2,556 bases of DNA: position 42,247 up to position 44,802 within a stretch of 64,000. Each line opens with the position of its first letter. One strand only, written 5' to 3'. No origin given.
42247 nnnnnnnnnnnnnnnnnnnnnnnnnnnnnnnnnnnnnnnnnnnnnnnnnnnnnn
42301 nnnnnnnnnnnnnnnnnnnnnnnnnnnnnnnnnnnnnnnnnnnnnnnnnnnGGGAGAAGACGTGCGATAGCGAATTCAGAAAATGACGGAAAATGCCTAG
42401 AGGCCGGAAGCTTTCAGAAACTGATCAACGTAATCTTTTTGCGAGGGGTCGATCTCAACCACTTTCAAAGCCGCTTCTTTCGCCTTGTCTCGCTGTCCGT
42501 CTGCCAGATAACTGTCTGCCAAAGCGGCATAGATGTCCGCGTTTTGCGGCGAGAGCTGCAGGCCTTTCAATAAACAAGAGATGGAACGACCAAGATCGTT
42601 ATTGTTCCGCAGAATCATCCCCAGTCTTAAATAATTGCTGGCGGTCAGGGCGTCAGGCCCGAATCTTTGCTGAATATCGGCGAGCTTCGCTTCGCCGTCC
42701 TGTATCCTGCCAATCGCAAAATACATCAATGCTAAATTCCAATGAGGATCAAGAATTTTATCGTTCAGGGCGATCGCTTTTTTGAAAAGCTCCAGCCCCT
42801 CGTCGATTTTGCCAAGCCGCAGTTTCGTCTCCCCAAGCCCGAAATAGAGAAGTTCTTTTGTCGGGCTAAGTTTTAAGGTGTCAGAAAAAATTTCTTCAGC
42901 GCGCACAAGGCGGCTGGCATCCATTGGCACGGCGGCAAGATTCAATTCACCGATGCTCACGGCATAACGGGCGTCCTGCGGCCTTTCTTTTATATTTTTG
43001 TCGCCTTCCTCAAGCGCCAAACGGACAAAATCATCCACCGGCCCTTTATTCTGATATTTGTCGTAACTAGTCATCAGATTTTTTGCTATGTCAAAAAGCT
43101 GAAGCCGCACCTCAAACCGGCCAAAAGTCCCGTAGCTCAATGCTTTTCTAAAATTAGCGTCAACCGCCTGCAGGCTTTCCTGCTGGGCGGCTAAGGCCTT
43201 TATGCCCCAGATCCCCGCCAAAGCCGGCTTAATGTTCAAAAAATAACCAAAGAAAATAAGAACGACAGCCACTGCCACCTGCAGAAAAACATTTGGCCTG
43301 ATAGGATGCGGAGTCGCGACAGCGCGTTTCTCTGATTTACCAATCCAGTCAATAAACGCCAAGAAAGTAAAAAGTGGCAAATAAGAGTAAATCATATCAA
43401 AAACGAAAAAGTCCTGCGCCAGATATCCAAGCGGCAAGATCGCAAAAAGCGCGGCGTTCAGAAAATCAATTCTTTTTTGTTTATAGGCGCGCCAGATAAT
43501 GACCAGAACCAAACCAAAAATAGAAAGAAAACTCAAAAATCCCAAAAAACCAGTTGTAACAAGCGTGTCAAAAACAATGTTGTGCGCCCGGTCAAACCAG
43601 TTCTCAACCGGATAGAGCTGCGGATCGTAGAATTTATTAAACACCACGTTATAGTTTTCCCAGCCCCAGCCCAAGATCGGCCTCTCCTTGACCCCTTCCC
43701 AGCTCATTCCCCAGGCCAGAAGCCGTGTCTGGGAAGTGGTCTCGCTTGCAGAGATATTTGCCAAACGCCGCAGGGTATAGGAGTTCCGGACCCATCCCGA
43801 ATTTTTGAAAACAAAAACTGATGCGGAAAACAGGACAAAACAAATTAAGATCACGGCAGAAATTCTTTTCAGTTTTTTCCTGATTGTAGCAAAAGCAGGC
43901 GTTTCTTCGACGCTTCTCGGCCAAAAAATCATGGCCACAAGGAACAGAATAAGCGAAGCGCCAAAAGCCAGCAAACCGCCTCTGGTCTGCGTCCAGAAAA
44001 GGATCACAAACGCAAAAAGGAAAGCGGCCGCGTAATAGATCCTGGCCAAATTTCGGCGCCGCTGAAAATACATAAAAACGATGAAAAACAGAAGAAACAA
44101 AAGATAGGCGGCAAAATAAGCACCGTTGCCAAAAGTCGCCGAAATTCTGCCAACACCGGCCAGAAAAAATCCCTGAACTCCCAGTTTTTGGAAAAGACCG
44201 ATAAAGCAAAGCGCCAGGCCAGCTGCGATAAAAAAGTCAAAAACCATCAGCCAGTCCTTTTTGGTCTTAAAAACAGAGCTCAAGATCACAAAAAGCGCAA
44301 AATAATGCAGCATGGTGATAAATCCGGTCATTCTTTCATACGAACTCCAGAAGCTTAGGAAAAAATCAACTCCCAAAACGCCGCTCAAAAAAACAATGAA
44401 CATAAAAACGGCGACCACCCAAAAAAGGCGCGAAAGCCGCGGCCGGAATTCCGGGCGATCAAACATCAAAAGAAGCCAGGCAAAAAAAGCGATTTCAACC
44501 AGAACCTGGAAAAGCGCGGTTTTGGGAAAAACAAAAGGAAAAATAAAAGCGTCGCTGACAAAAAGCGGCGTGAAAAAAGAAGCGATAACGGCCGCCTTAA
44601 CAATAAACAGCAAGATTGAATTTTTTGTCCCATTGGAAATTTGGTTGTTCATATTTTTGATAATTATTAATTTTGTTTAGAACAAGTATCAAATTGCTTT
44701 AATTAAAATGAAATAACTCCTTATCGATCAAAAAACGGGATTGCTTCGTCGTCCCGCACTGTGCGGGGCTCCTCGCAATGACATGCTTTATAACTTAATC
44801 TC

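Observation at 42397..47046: Tandem Wzy_C-TPR membrane proteins may be protein O-oligosaccharyltransferases rather than O-antigen ligases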

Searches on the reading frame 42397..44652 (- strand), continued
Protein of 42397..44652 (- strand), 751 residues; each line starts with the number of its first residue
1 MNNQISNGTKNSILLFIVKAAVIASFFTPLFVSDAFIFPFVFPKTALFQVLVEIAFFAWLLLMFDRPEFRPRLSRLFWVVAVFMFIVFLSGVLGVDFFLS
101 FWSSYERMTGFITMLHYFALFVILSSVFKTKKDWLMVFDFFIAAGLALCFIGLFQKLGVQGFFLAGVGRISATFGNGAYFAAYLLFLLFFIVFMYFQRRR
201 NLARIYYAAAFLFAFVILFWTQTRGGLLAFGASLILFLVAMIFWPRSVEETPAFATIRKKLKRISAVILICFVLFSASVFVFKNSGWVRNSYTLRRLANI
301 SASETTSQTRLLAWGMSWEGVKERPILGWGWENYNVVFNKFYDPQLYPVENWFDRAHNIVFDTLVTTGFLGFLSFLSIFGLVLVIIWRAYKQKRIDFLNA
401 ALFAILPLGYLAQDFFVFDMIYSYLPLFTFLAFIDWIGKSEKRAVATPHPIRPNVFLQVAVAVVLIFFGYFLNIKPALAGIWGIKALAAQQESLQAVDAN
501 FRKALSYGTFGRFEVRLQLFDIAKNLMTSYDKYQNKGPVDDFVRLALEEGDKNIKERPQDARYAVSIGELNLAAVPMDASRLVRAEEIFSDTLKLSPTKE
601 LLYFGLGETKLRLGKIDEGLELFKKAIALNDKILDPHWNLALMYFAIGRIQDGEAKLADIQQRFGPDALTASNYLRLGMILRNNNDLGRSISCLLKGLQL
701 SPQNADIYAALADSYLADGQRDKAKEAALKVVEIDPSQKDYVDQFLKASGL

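Call 35: fold_search(model_id=the predicted structure, library=pdb)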
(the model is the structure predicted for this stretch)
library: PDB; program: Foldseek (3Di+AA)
matches with E <= 10: 1323; with E <= 0.001: 213
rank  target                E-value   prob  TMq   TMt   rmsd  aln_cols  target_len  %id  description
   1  8chy                  5.1e-08  1.00  0.21  0.46  10.1       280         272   21  Crystal structure of an 8-repeat consensus TPR superhelix with Zinc. (released 2024-02-21)
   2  9qhc_B                1.4e-07  1.00  0.21  0.48  12.4       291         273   22  Crystal structure of 8-repeat CTPR protein with eliminated coordination sites (released 2025-10-22)
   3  9qhb                  2.4e-07  1.00  0.22  0.50   9.5       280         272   21  Crystal structure of 16-repeat CTPR protein with eliminated coordination sites (released 2025-10-22)
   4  6eou                  3.6e-07  1.00  0.22  0.42  11.6       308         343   18  O-GlcNAc transferase TPR domain with the intellectual disability associated mutation L254F (released 2018-05-09)
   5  1w3b_A                3.6e-07  1.00  0.21  0.37  12.2       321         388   16  The superhelical TPR domain of O-linked GlcNAc transferase reveals structural similarities to importin alpha. (released 2004-09-09)
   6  9qhc_A                4.5e-07  1.00  0.20  0.45  11.8       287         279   20  Crystal structure of 8-repeat CTPR protein with eliminated coordination sites (released 2025-10-22)
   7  7yeh_A                1.2e-06  1.00  0.22  0.17  21.3       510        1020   14  Cryo-EM structure of human OGT-OGA complex (released 2023-07-12)
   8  1w3b_B                1.2e-06  1.00  0.22  0.39  10.0       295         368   19  The superhelical TPR domain of O-linked GlcNAc transferase reveals structural similarities to importin alpha. (released 2004-09-09)
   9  8a3t_F                1.3e-06  1.00  0.21  0.29  22.5       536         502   13  S. cerevisiae APC/C-Cdh1 complex (released 2022-08-31)
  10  7ntf_B                1.8e-06  1.00  0.22  0.21  10.1       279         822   18  Cryo-EM structure of unliganded O-GlcNAc transferase (released 2021-11-17)
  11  7y4i_A                3.6e-06  1.00  0.16  0.15  15.4       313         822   17  Crystal structure of SPINDLY in complex with GDP (released 2022-12-07)
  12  7yea_A                4.5e-06  1.00  0.22  0.17  20.9       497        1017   16  Human O-GlcNAc transferase Dimer (released 2023-07-12)
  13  8dtf_A                4.9e-06  1.00  0.16  0.15  15.1       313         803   17  Cryo-EM structure of the full length Arabidopsis SPY with complete TPRs (released 2023-03-08)
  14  8dth_A                5.3e-06  1.00  0.17  0.17  11.7       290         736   18  Cryo-EM structure of Arabidopsis SPY alternative conformation 2 (released 2023-03-08)
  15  7y4i_B                6.4e-06  1.00  0.16  0.15  15.3       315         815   17  Crystal structure of SPINDLY in complex with GDP (released 2022-12-07)
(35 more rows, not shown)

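Call 47: search_protein_families(library=ncbifam, proteins=[window:42397-44652:-], max_evalue=0.01)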
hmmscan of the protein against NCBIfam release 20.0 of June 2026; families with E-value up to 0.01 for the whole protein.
window:42397-44652:- (751 aa): 10 families
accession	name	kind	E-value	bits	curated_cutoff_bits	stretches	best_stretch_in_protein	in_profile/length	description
TIGR00947.1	2A73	equivalog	7.1e-13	48.3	366.4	1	40-395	34-374/425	IctB family putative bicarbonate transporter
TIGR03097.1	PEP_O_lig_1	hypoth_equivalog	3.7e-11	42.5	188.1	1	46-391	46-353/408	putative O-glycosylation ligase, exosortase A system-associated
TIGR02917.1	PEP_TPR_lipo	equivalog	1.4e-10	39.8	312.2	1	582-741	379-535/899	XrtA/PEP-CTERM system TPR-repeat protein PrsT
NF040959.1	MamA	equivalog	5.2e-09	35.9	200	2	584-646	123-185/204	magnetosome protein MamA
TIGR02552.1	LcrH_SycD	equivalog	3.1e-06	26.9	104.8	0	579-657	31-109/136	SycD/LcrH family type III secretion system chaperone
TIGR02521.1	type_IV_pilW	equivalog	3.5e-06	26.7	154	0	703-740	29-66/234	type IV pilus biogenesis/stability protein PilW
NF033758.1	gliding_GltE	equivalog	3.9e-06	26.1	225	1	605-738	91-221/411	adventurous gliding motility TPR repeat lipoprotein GltE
NF033920.0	C39_PA2778_fam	equivalog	2.1e-05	24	150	1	580-657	170-247/255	PA2778 family cysteine peptidase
TIGR00990.1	3a0801s09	subfamily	0.00046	18.9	757.25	1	571-692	370-488/615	mitochondrial import receptor subunit TOM70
TIGR03939.1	PGA_TPR_OMP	equivalog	0.0088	14.3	366.65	0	655-742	70-157/800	poly-beta-1,6 N-acetyl-D-glucosamine export porin PgaA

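Call 100: search_protein_families(library=pfam, proteins=[L009:2119-3459:-, L004:7742-8995:+, L029:7239-8627:-, L054:2983-3732:+, L030:1876-3021:+, L039:4682-5854:+, L064:15893-16897:+, L047:3806-5584:+], max_evalue=0.00001)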
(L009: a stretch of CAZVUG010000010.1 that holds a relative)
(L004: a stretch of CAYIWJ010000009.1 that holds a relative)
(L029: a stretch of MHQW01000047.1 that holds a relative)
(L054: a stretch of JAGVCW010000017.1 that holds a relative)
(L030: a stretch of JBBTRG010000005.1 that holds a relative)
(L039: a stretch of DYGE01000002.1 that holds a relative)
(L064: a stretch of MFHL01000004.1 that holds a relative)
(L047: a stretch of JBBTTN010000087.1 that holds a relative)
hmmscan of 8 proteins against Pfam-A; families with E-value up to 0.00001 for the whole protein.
L009:2119-3459:- (446 aa): 1 family
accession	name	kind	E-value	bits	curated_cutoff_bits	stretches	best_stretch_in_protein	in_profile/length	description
PF02397.22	Bac_transf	-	1.2e-64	217.6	27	1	259-442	1-179/179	Bacterial sugar transferase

L004:7742-8995:+ (417 aa): 2 families
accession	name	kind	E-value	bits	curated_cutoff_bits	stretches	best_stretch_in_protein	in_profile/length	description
PF01943.22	Polysacc_synt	-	3.1e-16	60.1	28.2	1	20-274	2-263/274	Polysaccharide biosynthesis protein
PF13440.11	Polysacc_synt_3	-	1.5e-08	34.7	23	1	122-284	80-244/293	Polysaccharide biosynthesis protein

L029:7239-8627:- (462 aa): 0 families

L054:2983-3732:+ (249 aa): 2 families
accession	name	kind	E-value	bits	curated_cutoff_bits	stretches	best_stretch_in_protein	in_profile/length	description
PF02348.25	CTP_transf_3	-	3.9e-52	177.7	22.6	1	4-213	1-216/217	Cytidylyltransferase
PF12804.13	NTP_transf_3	-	9.3e-09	36.1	27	1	10-119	11-116/160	MobA-like NTP transferase domain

L030:1876-3021:+ (381 aa): 2 families
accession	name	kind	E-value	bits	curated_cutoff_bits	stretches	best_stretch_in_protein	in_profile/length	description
PF03102.20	NeuB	-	5.8e-89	298.1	22.1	1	69-308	1-239/241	NeuB family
PF08666.17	SAF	-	2.6e-14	54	21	1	324-380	2-62/63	SAF domain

L039:4682-5854:+ (390 aa): 1 family
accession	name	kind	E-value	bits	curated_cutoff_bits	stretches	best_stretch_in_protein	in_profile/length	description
PF02350.25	Epimerase_2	-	8.3e-70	235.8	30.6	1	32-377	3-346/347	UDP-N-acetylglucosamine 2-epimerase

L064:15893-16897:+ (334 aa): 2 families
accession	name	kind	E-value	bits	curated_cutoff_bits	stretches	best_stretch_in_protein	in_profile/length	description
PF02873.21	MurB_C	-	1.8e-31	108.7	27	1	231-334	3-99/99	UDP-N-acetylenolpyruvoylglucosamine reductase, C-terminal domain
PF01565.28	FAD_binding_4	-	1.4e-18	67.3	26.4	1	23-148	2-129/139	FAD binding domain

L047:3806-5584:+ (592 aa): 3 families
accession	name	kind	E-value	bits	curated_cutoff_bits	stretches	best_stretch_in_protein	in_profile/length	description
PF00005.33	ABC_tran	-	7e-34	117.8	25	1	375-523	2-137/137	ABC transporter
PF00664.28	ABC_membrane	-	2e-16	60.9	28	1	63-286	37-247/274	ABC transporter transmembrane region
PF02463.25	SMC_N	-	3.6e-09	36.8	40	1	467-564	135-210/220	RecF/RecN/SMC N terminal domain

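Call 114: search_protein_representatives(alignment_id=A1)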
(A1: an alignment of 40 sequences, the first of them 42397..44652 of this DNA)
Query: 40 sequences, 742 profile positions. Proteins with E-value up to 0.001 (for the whole library): 705720; up to 1e-10: 253187; up to 1e-30: 26969. The best 150 are listed.
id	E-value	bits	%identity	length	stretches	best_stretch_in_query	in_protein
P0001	1.3e-287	972.6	-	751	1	4-739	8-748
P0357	1.1e-279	946.3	-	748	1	3-741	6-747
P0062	2.0e-253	859.5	-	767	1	1-740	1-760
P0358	1.7e-252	856.4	-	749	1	5-741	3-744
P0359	3.1e-249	845.7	-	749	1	1-741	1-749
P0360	2.2e-247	839.6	-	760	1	7-741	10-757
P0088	9.0e-247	837.5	-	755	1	1-741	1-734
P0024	1.7e-243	826.7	-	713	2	8-637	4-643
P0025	7.2e-243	824.6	-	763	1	8-731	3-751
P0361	1.2e-241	820.6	-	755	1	14-741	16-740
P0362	3.9e-239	812.3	-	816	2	179-741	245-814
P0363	8.1e-237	804.6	-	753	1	5-741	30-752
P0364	3.2e-236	802.7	-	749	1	1-741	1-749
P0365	3.4e-235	799.3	-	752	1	5-741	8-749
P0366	6.3e-235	798.4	-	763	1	1-741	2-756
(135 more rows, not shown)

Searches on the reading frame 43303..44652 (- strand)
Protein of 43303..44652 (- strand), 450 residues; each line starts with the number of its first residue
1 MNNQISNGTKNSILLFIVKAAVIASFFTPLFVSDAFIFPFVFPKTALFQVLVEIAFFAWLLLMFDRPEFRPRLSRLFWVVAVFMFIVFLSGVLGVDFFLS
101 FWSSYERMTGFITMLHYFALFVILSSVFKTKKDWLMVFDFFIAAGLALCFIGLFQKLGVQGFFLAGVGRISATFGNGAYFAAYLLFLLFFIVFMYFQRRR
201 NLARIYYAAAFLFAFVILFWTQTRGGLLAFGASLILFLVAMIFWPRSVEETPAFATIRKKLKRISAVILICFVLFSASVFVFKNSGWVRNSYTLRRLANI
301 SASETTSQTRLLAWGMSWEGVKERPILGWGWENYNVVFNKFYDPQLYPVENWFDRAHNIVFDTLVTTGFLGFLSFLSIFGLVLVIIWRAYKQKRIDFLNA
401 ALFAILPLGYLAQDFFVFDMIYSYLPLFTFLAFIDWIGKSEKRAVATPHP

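Call 45: search_solved_structures(query=A2, max_evalue=10, show_alignments=4)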
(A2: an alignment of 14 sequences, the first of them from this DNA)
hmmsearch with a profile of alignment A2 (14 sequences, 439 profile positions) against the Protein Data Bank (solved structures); distinct sequences matched with E-value up to 10: 1.
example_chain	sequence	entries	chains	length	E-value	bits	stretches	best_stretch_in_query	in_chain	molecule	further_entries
7tpg_B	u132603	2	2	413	4.8e-11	45.3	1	205-381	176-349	Putative cell surface polysaccharide polymerase/ligase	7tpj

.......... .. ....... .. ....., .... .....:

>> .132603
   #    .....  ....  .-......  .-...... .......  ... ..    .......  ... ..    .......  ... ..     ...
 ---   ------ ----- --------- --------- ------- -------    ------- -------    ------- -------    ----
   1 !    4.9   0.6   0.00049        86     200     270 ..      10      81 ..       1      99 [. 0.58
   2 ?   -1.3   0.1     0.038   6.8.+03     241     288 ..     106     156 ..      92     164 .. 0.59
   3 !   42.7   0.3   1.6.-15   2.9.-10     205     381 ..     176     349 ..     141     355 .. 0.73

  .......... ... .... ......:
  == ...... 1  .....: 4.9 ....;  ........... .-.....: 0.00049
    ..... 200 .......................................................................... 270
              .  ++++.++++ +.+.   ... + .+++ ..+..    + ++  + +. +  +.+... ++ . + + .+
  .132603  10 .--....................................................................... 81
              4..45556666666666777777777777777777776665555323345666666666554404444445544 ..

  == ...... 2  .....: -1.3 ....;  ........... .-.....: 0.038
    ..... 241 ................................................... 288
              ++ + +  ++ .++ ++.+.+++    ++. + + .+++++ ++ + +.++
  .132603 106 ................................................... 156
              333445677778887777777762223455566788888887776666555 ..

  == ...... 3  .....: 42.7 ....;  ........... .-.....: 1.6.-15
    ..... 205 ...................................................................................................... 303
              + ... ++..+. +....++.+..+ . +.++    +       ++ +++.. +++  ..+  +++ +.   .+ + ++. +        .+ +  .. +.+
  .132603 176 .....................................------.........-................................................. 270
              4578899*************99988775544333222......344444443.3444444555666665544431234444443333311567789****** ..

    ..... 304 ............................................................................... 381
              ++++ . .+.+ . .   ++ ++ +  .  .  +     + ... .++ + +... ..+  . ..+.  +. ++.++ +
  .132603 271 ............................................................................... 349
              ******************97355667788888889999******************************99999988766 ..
